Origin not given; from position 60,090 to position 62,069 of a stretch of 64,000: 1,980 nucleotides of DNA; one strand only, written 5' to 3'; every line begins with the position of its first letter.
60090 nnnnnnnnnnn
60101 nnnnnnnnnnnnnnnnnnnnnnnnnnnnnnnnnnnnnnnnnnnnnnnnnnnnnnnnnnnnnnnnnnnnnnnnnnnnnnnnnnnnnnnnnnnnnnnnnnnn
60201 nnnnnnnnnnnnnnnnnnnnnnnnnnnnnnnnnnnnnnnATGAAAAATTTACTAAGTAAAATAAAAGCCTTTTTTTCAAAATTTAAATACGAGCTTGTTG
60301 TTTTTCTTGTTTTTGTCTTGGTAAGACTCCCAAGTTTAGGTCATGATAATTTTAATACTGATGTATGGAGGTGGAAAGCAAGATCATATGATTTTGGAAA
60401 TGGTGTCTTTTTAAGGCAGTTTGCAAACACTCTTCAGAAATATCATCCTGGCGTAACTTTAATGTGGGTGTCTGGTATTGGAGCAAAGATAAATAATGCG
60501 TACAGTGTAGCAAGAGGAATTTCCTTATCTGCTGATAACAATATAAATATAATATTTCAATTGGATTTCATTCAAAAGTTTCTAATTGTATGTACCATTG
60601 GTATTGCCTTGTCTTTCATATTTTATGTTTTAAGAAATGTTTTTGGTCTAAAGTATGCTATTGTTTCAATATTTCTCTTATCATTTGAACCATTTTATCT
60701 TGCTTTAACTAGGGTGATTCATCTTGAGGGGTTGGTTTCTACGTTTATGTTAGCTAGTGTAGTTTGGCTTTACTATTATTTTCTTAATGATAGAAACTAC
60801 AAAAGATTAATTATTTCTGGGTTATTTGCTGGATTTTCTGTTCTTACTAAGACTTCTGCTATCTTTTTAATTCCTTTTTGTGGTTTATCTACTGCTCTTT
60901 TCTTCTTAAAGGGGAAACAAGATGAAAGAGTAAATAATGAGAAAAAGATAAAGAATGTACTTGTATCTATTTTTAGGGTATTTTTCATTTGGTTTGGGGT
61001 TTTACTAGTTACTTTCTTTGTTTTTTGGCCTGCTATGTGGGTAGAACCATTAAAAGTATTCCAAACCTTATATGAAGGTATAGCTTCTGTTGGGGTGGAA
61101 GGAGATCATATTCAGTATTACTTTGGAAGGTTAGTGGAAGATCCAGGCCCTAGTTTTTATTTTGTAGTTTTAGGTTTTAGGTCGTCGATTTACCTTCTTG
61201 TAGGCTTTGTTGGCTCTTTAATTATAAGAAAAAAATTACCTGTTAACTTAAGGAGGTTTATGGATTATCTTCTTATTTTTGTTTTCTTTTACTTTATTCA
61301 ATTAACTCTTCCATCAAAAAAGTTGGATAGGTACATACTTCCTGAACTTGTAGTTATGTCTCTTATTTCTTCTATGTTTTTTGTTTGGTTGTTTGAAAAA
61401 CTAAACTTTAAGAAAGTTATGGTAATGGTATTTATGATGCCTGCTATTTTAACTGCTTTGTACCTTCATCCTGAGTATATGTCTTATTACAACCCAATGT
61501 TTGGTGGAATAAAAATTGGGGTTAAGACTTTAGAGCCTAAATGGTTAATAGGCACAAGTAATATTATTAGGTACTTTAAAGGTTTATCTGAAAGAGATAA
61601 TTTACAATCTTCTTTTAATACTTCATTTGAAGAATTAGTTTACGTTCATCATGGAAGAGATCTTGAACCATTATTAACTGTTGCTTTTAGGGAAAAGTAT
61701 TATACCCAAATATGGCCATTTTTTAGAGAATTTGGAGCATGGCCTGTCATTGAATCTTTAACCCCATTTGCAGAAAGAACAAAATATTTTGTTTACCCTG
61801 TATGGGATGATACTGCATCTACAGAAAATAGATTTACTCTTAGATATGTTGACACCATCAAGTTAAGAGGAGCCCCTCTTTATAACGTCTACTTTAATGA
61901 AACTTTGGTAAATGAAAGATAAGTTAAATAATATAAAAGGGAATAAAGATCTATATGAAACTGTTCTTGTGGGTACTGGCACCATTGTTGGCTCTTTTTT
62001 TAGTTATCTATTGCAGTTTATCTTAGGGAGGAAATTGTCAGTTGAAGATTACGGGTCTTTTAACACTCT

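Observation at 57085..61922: Three tandem ArnT/PMT-like GT-C paralogs joined by 20-nt overlapping starts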

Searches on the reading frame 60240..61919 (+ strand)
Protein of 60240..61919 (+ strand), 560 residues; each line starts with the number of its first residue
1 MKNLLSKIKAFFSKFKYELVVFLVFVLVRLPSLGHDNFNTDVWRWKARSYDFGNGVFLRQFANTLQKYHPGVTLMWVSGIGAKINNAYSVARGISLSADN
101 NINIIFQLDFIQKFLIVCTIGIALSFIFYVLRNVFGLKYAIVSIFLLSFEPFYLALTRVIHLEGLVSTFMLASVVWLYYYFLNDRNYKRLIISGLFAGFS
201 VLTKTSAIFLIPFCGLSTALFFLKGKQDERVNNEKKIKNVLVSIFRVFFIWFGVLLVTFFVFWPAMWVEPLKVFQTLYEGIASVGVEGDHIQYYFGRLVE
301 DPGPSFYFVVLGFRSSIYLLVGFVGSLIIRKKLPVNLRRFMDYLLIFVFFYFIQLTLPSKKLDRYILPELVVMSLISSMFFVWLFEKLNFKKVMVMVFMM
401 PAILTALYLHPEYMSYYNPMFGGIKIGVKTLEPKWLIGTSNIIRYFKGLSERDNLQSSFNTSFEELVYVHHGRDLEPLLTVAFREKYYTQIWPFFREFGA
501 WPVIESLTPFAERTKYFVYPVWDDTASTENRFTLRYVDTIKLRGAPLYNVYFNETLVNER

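Call 7: search_protein_families(library=pfam, proteins=[window:60240-61919:+], max_evalue=0.01)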
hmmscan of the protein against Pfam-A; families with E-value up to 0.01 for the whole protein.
window:60240-61919:+ (560 aa): 2 families
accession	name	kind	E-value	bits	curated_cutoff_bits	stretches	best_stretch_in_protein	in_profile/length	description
PF13231.12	PMT_2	-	1.5e-08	35.5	26.1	1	120-248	32-154/160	Dolichyl-phosphate-mannose-protein mannosyltransferase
PF02366.24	PMT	-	0.00019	21.5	22.7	1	116-261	90-239/245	Dolichyl-phosphate-mannose-protein mannosyltransferase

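Call 8: search_protein_families(library=ncbifam, proteins=[window:60240-61919:+], max_evalue=0.01)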
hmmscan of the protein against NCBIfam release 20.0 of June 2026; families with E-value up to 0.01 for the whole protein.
window:60240-61919:+ (560 aa): 0 families

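Call 20: find_homologous_proteins(query=window:60240-61919:+)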
Query window:60240-61919:+ (560 aa): 347 proteins with E <= 0.001 among 8000 candidates; the best 120 are listed.
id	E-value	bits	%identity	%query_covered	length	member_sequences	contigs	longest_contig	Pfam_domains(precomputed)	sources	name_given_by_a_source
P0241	0.0e+0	1250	100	100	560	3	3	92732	PF13231.13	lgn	-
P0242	0.0e+0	1028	79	100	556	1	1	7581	PF02366.25,PF13231.13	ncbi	ncbi:MAG: glycosyltransferase family 39 protein [Patescibacteria group bacterium]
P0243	0.0e+0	1028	79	100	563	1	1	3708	PF02366.25,PF13231.13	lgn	-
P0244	5.4e-291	985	77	100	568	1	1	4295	PF13231.13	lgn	-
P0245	4.3e-285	965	74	100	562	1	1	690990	PF02366.25,PF13231.13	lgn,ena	-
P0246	1.0e-283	960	75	100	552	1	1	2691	PF13231.13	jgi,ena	-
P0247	9.3e-282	954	72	100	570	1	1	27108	PF02366.25,PF13231.13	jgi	jgi:hypothetical protein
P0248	1.3e-247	841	66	99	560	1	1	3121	PF13231.13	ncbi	-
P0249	1.7e-244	831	66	98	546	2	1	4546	PF13231.13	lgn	-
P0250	1.9e-242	824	65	99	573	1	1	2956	-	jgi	-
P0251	4.7e-238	810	64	99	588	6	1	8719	PF13231.13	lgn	-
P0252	2.5e-236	804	62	99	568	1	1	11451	PF13231.13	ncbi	-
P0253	5.1e-233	793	61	99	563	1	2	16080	PF13231.13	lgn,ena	-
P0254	1.7e-228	778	61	97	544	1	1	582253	PF13231.13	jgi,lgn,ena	-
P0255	1.5e-226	772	63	96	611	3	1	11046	PF02366.25,PF13231.13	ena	-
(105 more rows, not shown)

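Call 30: search_solved_structures(query=A3, max_evalue=1, show_alignments=1)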
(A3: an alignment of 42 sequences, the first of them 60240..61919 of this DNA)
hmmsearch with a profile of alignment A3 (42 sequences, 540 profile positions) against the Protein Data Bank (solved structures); distinct sequences matched with E-value up to 1: 0.
